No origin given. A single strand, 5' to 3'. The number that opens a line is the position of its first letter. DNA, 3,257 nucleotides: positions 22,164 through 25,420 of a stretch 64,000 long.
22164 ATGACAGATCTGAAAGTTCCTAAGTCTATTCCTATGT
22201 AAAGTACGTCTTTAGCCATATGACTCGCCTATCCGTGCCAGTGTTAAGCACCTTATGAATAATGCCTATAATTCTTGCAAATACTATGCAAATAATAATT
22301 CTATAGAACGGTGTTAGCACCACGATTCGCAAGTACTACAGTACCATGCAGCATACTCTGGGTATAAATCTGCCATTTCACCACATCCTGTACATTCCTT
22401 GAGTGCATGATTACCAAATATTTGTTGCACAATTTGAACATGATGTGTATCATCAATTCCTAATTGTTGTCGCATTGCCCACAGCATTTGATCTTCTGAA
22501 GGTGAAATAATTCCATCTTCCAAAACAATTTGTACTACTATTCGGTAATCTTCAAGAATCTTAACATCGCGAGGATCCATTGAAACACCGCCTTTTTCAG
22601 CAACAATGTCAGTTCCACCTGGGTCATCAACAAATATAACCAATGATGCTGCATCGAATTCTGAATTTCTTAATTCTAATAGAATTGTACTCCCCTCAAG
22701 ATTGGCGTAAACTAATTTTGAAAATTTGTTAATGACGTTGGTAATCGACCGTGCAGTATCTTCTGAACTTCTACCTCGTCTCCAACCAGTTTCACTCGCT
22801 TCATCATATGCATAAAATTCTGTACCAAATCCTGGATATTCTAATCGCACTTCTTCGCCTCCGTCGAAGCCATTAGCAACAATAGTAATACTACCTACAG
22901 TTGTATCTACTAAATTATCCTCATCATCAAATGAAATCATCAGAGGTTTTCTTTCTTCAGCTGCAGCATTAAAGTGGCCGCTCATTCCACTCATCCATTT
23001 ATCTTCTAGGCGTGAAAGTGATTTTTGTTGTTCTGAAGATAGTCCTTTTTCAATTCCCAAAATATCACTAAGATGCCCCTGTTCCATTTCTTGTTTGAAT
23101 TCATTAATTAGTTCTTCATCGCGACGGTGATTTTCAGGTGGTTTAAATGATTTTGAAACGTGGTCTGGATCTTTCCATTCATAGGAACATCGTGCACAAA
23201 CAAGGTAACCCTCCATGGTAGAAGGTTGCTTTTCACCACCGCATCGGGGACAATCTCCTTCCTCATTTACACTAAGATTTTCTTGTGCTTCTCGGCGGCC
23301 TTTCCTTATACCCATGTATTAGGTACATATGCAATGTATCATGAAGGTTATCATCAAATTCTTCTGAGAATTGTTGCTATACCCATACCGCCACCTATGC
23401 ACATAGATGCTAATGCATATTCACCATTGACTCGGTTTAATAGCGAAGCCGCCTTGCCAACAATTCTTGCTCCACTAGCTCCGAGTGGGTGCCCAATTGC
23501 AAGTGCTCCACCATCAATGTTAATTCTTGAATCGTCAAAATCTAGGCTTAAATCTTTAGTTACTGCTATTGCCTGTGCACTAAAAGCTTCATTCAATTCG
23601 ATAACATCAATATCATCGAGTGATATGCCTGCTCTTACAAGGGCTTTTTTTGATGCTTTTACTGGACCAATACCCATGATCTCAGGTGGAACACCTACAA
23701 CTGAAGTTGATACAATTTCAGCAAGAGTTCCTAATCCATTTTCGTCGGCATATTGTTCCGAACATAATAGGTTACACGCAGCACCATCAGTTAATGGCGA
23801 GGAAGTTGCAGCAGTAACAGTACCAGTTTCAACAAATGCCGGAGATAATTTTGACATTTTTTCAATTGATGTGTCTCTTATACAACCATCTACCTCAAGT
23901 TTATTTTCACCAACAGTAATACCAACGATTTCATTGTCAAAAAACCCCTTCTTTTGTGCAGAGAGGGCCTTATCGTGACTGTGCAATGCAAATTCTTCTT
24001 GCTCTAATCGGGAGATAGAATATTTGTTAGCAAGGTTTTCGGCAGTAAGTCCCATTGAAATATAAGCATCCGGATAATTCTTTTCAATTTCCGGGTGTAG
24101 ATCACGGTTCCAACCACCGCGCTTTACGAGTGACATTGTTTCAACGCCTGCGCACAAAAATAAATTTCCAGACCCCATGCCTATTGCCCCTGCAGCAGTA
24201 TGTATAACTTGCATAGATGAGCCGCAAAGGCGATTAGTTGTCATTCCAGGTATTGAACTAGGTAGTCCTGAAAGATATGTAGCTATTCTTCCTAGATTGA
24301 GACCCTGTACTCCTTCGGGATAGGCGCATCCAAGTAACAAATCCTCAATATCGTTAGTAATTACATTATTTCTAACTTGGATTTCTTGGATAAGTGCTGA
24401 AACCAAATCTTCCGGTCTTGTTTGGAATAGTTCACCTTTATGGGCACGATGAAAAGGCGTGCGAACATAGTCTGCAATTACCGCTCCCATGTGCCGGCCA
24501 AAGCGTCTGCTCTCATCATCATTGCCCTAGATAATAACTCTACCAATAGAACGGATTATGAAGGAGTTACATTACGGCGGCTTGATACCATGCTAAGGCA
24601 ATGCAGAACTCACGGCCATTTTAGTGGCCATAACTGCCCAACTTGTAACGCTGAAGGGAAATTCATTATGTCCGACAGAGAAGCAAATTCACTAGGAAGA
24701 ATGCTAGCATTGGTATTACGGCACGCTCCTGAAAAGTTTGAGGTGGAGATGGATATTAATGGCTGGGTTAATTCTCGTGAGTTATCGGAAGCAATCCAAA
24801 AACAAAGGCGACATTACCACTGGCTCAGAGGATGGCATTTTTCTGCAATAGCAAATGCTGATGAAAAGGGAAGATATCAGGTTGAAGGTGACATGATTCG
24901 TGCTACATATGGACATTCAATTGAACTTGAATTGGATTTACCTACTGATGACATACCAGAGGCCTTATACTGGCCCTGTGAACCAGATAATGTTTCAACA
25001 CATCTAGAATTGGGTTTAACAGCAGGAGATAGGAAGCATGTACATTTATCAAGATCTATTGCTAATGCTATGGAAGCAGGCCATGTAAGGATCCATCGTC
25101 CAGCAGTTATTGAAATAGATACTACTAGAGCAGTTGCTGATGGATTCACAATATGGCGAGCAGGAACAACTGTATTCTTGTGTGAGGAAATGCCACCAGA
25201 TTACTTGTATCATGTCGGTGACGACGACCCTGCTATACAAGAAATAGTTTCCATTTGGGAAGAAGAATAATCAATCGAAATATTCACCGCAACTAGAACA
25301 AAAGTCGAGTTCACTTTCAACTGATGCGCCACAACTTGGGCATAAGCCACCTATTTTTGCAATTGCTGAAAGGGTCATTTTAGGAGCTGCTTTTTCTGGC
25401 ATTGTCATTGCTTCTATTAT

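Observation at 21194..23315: MamK-like actin filament gene paired with an uncharacterised double-zinc-ribbon protein in an archaeon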

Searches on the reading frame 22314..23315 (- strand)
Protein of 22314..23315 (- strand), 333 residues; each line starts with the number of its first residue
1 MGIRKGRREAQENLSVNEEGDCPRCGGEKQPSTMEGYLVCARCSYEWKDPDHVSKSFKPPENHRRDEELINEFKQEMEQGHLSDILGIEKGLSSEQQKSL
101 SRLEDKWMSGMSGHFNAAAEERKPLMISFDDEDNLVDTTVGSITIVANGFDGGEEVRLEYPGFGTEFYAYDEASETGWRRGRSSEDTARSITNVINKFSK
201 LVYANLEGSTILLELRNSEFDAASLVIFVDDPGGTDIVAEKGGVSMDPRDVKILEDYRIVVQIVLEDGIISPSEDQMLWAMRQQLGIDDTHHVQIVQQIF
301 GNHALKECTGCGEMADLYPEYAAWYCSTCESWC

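Call 3: search_protein_families(library=pfam, proteins=[window:22314-23315:-], max_evalue=0.1)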
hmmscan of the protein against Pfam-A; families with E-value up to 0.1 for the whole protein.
window:22314-23315:- (333 aa): 5 families
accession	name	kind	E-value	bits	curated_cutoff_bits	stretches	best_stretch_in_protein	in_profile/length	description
PF12760.12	Zn_ribbon_IS1595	-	0.0014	19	25.4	1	21-45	20-45/46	Transposase zinc-ribbon domain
PF08271.17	Zn_Ribbon_TF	-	0.024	14.6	29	1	22-51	3-33/43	TFIIB zinc-binding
PF05099.18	TerB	-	0.025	15.3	24.4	1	260-292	81-113/118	Tellurite resistance protein TerB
PF14702.12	hGDE_central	-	0.046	13.8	27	0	30-94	39-104/247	Central domain of human glycogen debranching enzyme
PF03735.19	ENT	-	0.086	13.3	28.5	0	259-306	14-62/71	ENT domain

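Call 4: search_protein_families(library=ncbifam, proteins=[window:22314-23315:-], max_evalue=0.1)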
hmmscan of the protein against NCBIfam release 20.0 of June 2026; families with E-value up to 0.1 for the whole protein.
window:22314-23315:- (333 aa): 2 families
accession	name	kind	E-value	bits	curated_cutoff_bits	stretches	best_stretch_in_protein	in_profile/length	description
NF047723.1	TransFacS4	equivalog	0.001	19.5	120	1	22-75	4-53/90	transcription factor S4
TIGR01384.1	TFS_arch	equivalog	0.031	15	64.75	1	22-71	3-50/101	transcription factor S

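Call 10: find_homologous_proteins(query=window:22314-23315:-, max_evalue=0.001)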
Query window:22314-23315:- (333 aa): 308 proteins with E <= 0.001 among 1160 candidates; the best 120 are listed.
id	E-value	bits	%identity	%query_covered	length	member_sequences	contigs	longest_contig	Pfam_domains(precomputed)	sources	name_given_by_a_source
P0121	8.5e-227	770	100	100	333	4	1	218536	-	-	-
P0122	1.3e-192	657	83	100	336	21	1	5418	PF12760.13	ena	-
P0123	2.4e-191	653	82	100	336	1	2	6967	-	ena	-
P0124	6.1e-191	652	82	100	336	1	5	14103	-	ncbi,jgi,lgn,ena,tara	tara:strand:- start:2580 stop:3590 length:1011 start_codon:yes stop_codon:yes gene_type:complete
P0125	2.0e-190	650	82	100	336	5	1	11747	PF12760.13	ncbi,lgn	-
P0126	3.4e-187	639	81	100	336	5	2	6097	-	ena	-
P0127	1.2e-186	638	82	100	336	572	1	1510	-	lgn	-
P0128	3.4e-185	633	80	100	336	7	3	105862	-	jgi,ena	jgi:hypothetical protein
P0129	4.5e-185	632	80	100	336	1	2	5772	-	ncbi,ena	-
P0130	6.8e-185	632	81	100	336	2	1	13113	-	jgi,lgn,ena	jgi:hypothetical protein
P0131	2.3e-184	630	80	100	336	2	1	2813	-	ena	-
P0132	2.7e-184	630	80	100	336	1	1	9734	-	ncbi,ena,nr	ncbi:MAG: hypothetical protein GWP21_04105 [Euryarchaeota archaeon]|nr:hypothetical protein [Euryarc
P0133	3.1e-184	630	80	100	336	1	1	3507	-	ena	-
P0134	3.5e-184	629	80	100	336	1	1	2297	-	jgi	jgi:ribosomal protein L37AE/L43A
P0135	3.6e-184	629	80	100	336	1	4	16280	-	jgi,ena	-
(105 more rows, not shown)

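Call 15: find_related_loci(query=window:22314-23315:-, collection=genome_contigs, flank=6000)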
Query window:22314-23315:- (333 aa) in genome_contigs; peptide patterns used: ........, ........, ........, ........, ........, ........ (x = any residue, [..] = any of these).
124 stretches matched a pattern; 82 encode a relative of the query (tblastn E <= 1e-3); the best 80 are kept; 80 distinct loci.
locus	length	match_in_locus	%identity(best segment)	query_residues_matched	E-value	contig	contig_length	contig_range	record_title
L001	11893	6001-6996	81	2-333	0e+0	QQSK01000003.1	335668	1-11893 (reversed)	MAG: Candidatus Poseidoniales archaeon isolate bin_62 U_43234-3, whole genome shotgun sequence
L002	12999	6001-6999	82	1-333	0e+0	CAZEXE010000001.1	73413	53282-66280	MAG TPA_asm: uncultured Candidatus Poseidoniales archaeon isolate SRP077602_co3_581 genome assembly, contig: NODE_231_le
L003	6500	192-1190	82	1-333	0e+0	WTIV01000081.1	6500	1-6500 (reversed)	MAG: Methanobacteriota archaeon isolate PL36325bin_29 NODE_4847_length_6500_cov_7.972382, whole genome shotgun sequence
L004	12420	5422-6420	81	1-333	0e+0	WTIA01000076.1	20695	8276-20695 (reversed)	MAG: Methanobacteriota archaeon isolate PL36311bin_9 NODE_727_length_20695_cov_10.582364, whole genome shotgun sequence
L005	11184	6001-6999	81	1-333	0e+0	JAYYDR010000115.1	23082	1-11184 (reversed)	MAG: Thermoplasmatota archaeon isolate XS_MAG42 XS_MAG42_0115, whole genome shotgun sequence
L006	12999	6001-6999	82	1-333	0e+0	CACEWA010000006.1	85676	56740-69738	uncultured Candidatus Poseidoniales archaeon isolate AG-404-K16 genome assembly, contig: AG-404-K16_NODE_6, whole genome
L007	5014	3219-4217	81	1-333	0e+0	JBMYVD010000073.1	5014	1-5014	MAG: Candidatus Poseidoniaceae archaeon isolate ME_XS_2211_1_bin_35 ME_XS_2211_1_bin_35_72, whole genome shotgun sequenc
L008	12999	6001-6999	81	1-333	0e+0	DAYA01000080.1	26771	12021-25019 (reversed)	MAG TPA_asm: Euryarchaeota archaeon UBA550 UBA550_contig_1734, whole genome shotgun sequence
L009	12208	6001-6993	81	2-332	0e+0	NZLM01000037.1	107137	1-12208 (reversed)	MAG: Methanobacteriota archaeon isolate IN35 30299, whole genome shotgun sequence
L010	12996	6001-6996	81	2-333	0e+0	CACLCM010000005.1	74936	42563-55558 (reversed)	MAG: uncultured Candidatus Poseidoniales archaeon isolate AG-461-G23 genome assembly, contig: AG-461-G23_NODE_5, whole g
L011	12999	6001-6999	81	1-333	0e+0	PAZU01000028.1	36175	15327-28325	MAG: Methanobacteriota archaeon isolate SP67 67242, whole genome shotgun sequence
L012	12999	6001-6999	81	1-333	0e+0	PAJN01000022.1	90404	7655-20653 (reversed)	MAG: Methanobacteriota archaeon isolate SAT94 157436, whole genome shotgun sequence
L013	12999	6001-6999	80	1-333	0e+0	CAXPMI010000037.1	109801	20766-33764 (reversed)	MAG: Candidatus Poseidoniaceae archaeon isolate 02um_A1D0714_6.38 genome assembly, contig: k127_420039, whole genome sho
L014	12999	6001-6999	80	1-333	0e+0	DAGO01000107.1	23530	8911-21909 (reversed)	MAG TPA_asm: Euryarchaeota archaeon UBA10 UBA10_contig_1392, whole genome shotgun sequence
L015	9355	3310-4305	80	2-333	0e+0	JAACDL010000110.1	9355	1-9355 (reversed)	MAG: Methanobacteriota archaeon isolate HS5BWF_bin.36 HS5bwf_k87_1223464_1_9355, whole genome shotgun sequence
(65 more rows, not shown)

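Call 24: search_solved_structures(query=A1, max_evalue=1)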
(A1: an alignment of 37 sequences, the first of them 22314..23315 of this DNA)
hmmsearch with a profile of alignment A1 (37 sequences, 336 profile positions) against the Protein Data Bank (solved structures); distinct sequences matched with E-value up to 1: 12.
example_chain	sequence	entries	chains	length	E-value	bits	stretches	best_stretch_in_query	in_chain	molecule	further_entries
1vq4_Z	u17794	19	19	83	0.004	19.3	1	8-59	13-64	50S ribosomal protein L37Ae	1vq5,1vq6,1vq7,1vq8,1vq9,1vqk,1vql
3g4s_Z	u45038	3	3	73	0.0041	19.3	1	8-58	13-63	50S ribosomal protein L37Ae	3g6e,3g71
1s72_Z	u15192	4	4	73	0.0041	19.2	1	8-58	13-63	50S ribosomal protein L37Ae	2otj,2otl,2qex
3cpw_Y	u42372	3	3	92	0.0054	18.8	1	8-59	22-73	50S ribosomal protein L37Ae | RPL37AE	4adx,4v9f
2qa4_Z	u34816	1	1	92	0.0054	18.8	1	8-59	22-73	50S ribosomal protein L37Ae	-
3cc2_Z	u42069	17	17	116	0.0098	18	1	8-59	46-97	50S ribosomal protein L37Ae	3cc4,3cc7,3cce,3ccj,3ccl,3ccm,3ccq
1s98_A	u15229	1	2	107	0.3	13.1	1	210-258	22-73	Protein yfhF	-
1r94_A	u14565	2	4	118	0.47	12.5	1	210-258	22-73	Protein yfhF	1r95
4bm5_A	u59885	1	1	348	0.65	12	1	255-306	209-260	SIMILAR TO CHLOROPLAST INNER MEMBRANE PROTEIN TIC110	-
4v4n_Ai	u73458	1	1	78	0.7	11.9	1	3-51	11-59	50S ribosomal protein L37AE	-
4v6u_Bi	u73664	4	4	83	0.83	11.7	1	3-51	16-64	50S ribosomal protein L37Ae | Large ribosomal subunit protein eL43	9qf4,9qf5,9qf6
6qs0_A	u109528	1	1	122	0.86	11.6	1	52-122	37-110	Putative outer membrane protein BBA03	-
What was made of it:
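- Tried and rejected: The PDB profile search found only a weak eL43-type ribbon match at E 0.004 (call 24).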

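Call 30: predict_structure(alignment_id=A1)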
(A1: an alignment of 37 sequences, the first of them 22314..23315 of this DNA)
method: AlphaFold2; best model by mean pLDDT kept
length: 333 residues; sequences in the alignment: 37
mean_pLDDT: 75.6   pTM: 0.54
mean pLDDT of the five models: 75.6, 73.1, 71.2, 70.8, 70.0
residues with pLDDT >= 90: 74; 70-90: 155; 50-70: 57; < 50: 47
segments of 3 or more residues with pLDDT < 50: 1-3, 14-17, 56-63, 87-91, 113-135
pLDDT, mean of each block of 10 residues (from residue 1): 49 50 78 82 81 53 56 59 50 59 59 38 36 62 90 89 87 86 92 93 93 90 89 85 84 87 86 89 89 89 84 88 90 86
secondary structure, 60 per line:
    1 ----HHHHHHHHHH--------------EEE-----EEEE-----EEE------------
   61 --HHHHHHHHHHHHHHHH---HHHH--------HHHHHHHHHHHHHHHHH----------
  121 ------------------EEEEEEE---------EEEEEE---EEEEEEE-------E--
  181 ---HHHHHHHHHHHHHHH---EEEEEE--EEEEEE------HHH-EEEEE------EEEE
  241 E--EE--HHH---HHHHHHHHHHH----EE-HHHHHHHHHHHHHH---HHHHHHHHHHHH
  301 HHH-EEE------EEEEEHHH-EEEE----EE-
elements in order: H5-14 E29-31 E37-40 E46-48 H63-78 H82-85 H94-110 E139-145 E155-160 E164-170 H184-198 E202-207 E210-215 E226-230 E237-241 H254-264 H272-285 H289-303 E305-307 E314-318 E323-326
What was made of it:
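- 22581..22901 (-): Partner central alpha/beta domain (residues 139-245), predicted with high confidence, with no known fold relative. Call 30 (pLDDT about 85-93).
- Tried and rejected: The AlphaFold model is usable (pLDDT 75.6, call 30).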

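Call 34: fold_search(model_id=the predicted structure, library=pdb)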
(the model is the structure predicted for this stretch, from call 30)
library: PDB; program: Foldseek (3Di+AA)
matches with E <= 10: 434; with E <= 0.001: 0
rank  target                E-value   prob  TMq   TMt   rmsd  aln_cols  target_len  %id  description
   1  9cba                  2.2e-03  0.99  0.22  0.17   8.0       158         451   12  Bacteriophage PhiTE contracted tail (released 2025-04-16)
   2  4nx9                  2.2e-03  0.98  0.22  0.26  16.4       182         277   12  Crystal structure of Pseudomonas aeruginosa flagellin FliC (released 2014-01-29)
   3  9cuy_A                1.6e-02  0.98  0.21  0.16   6.2       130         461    9  Bacteriophage PhiTE extended baseplate (released 2025-04-16)
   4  9cb9_A                1.7e-02  0.96  0.20  0.15   6.2       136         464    9  Bacteriophage PhiTE extended tail (released 2025-04-16)
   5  8fop_j                1.8e-02  0.94  0.23  0.17  13.4       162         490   13  Structure of Agrobacterium tumefaciens bacteriophage Milano curved tail (released 2024-01-17)
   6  7y22_Y                1.9e-02  0.98  0.22  0.10   5.2       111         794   16  CryoEM structure of Klebsiella phage Kp7 tail complex applied with C6 symmetry (released 2023-06-14)
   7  7y1c_Y                2.4e-02  0.97  0.21  0.10   5.1       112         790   12  CryoEM structure of Klebsiella phage Kp9 tail complex applied with C6 symmetry (released 2023-06-14)
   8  9vvr_d                4.1e-02  0.92  0.21  0.10   5.5       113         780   12  Structure of the bacteriophage E1004 tail (released 2025-11-12)
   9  9cc7_I                5.9e-02  0.69  0.22  0.17   8.8       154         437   10  Bacteriophage PhiTE extended connector complex (released 2025-04-16)
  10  8foy                  7.1e-02  0.57  0.22  0.15  11.6       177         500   14  Structure of Agrobacterium tumefaciens bacteriophage Milano contracted tail-sheath (released 2024-01-17)
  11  9mt4_Q                1.3e-01  0.63  0.22  0.17  10.4       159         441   11  Connector structure of phage JohannRWettstein (Bas63) (released 2025-11-19)
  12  6r21_a                2.0e-01  0.82  0.22  0.10   5.1       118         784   13  Cryo-EM structure of T7 bacteriophage fiberless tail complex (released 2019-09-04)
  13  1s72_Z                2.1e-01  0.72  0.09  0.35  17.2        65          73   26  REFINED CRYSTAL STRUCTURE OF THE HALOARCULA MARISMORTUI LARGE RIBOSOMAL SUBUNIT AT 2.4 ANGSTROM RESOLUTION (released 2004-06-15)
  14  3cc2_Z                2.2e-01  0.69  0.09  0.35  17.4        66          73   24  The Refined Crystal Structure of the Haloarcula Marismortui Large Ribosomal Subunit at 2.4 Angstrom Resolution with rr (released 2008-05-20)
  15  9nj9_P                2.3e-01  0.21  0.15  0.34   7.6       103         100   11  Computationally optimized broadly reactive influenza B hemagglutinin BC2 bound by antibodies #46 and #3978 (released 2026-03-11)
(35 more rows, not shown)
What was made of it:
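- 22581..22901 (-): Call 34 (best Foldseek PDB hit E 2e-3, TM 0.22).
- Tried and rejected: Foldseek against the PDB gave nothing meaningful: best E 2e-3, TM 0.22, phage tail and flagellin domains (call 34).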

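Call 49: search_protein_families(library=pfam, alignment_id=A1, max_evalue=0.1)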
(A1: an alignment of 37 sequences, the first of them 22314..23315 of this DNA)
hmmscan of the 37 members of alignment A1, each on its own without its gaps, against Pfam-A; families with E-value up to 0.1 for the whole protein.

A. member 1, window:22314-23315:- (333 aa): 5 families
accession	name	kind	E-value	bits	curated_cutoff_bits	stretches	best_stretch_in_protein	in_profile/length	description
PF12760.12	Zn_ribbon_IS1595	-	0.0014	19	25.4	1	21-45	20-45/46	Transposase zinc-ribbon domain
PF08271.17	Zn_Ribbon_TF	-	0.024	14.6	29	1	22-51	3-33/43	TFIIB zinc-binding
PF05099.18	TerB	-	0.025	15.3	24.4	1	260-292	81-113/118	Tellurite resistance protein TerB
PF14702.12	hGDE_central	-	0.046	13.8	27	0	30-94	39-104/247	Central domain of human glycogen debranching enzyme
PF03735.19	ENT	-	0.086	13.3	28.5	0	259-306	14-62/71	ENT domain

B. families by the number of members that match (of 37 scanned): 22 families
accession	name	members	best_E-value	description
PF12760.12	Zn_ribbon_IS1595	30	5.4e-06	Transposase zinc-ribbon domain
PF03735.19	ENT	19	0.0031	ENT domain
PF05099.18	TerB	16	0.0016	Tellurite resistance protein TerB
PF08271.17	Zn_Ribbon_TF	7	0.00037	TFIIB zinc-binding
PF08792.16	A2L_zn_ribbon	5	0.0037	A2L zinc ribbon domain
PF14060.11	DUF4252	4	0.02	Domain of unknown function (DUF4252)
PF17915.7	zf_Rg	3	0.0056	Reverse gyrase zinc finger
PF14354.12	Lar_restr_allev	3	0.0091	Restriction alleviation protein Lar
PF00684.25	DnaJ_CXXCXGXG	3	0.0096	DnaJ central domain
PF08274.17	Zn_Ribbon_YjdM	3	0.044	PhnA Zinc-Ribbon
PF01780.25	Ribosomal_L37ae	2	0.0027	Ribosomal L37ae protein family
PF24042.1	DUF7351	2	0.006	Domain of unknown function (DUF7351)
PF22191.2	IBR_1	2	0.0075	IBR domain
PF01466.24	Skp1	2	0.012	Skp1 family, dimerisation domain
PF24460.1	DUF7575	2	0.018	Domain of unknown function (DUF7575)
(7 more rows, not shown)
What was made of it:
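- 23187..23252 (-): Partner N-terminal zinc ribbon (C22, C25, C40, C43). It is preceded by a conserved basic N-terminal peptide, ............. Calls 3, 24 and 49: weak IS1595, TFIIB and eL43-type ribbon matches.
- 22407..22556 (-): Partner helical region (residues 254-303) containing the invariant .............. It is weakly TerB-like. Calls 3 and 49: TerB matched by 16 of 37 members (best E 0.0016) and ENT by 19 of 37.
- The zinc-ribbon matches are to the generic type found in transcription factors, ribosomal proteins and transposases (calls 3, 24, 49).
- Tried and rejected: TerB and ENT matches recur but stay below cut-off (call 49).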

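Call 56: find_homologous_proteins(query=A2, max_evalue=0.01)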
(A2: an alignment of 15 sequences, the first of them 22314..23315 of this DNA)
Query A2 (15 sequences) (333 aa, profile of the alignment): 340 proteins with E <= 0.01 among 7878 candidates; the best 120 are listed.
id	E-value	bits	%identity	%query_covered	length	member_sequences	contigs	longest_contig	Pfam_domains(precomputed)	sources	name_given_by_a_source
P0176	7.1e-186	635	76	100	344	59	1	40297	-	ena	-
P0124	1.1e-184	631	82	100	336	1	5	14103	-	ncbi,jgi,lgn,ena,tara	tara:strand:- start:2580 stop:3590 length:1011 start_codon:yes stop_codon:yes gene_type:complete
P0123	1.4e-184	631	82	100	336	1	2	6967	-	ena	-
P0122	4.1e-184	629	83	100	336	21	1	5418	PF12760.13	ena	-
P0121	4.5e-184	629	100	100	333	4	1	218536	-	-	-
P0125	7.9e-183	625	82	100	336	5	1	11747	PF12760.13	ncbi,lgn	-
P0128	1.4e-181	621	80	100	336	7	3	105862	-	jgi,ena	jgi:hypothetical protein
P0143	2.1e-181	620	79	100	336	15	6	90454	-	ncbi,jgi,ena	ncbi:MAG: hypothetical protein ACKVIR_00730 [Candidatus Poseidoniales archaeon]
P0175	3.2e-181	620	79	99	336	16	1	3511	-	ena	-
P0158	5.9e-181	619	80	100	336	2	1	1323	PF12760.13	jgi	jgi:hypothetical protein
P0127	9.0e-181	618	82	100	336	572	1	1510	-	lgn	-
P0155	1.2e-180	618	79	100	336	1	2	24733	-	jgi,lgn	jgi:ribosomal protein L37AE/L43A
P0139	1.2e-180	618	80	100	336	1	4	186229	-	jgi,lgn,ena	-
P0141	1.5e-180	617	80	100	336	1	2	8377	-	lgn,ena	-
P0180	1.5e-180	617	71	100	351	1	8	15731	-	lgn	-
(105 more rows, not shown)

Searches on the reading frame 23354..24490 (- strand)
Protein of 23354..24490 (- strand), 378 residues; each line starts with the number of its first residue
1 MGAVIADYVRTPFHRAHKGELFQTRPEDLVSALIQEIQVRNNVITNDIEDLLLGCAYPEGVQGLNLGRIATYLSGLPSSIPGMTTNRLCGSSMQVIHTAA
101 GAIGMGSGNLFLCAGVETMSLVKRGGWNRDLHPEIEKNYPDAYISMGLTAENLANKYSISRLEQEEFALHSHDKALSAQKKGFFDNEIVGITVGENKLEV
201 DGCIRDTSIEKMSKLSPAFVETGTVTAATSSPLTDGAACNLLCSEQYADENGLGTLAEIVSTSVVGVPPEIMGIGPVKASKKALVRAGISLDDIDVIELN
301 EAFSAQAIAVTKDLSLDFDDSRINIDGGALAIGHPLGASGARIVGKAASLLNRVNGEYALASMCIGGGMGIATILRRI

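Call 68: search_protein_families(library=pfam, proteins=[window:23354-24490:-], max_evalue=0.00001)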
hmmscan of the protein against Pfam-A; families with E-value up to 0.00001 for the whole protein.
window:23354-24490:- (378 aa): 2 families
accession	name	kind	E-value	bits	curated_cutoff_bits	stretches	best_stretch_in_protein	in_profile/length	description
PF00108.29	Thiolase_N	-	3.1e-55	187.8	26.4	1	4-246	2-260/260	Thiolase, N-terminal domain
PF02803.24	Thiolase_C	-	8.2e-45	151.9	27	1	255-376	3-122/123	Thiolase, C-terminal domain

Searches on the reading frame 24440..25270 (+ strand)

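Call 3: search_protein_families(library=pfam, proteins=[window:24440-25270:+], max_evalue=0.1)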
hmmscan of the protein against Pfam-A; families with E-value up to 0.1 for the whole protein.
window:24440-25270:+ (276 aa): 1 family
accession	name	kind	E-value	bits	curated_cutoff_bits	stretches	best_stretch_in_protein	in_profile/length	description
PF01885.22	PTS_2-RNA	-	3.5e-25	89.5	26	1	83-249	4-176/177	RNA 2'-phosphotransferase, Tpt1 / KptA family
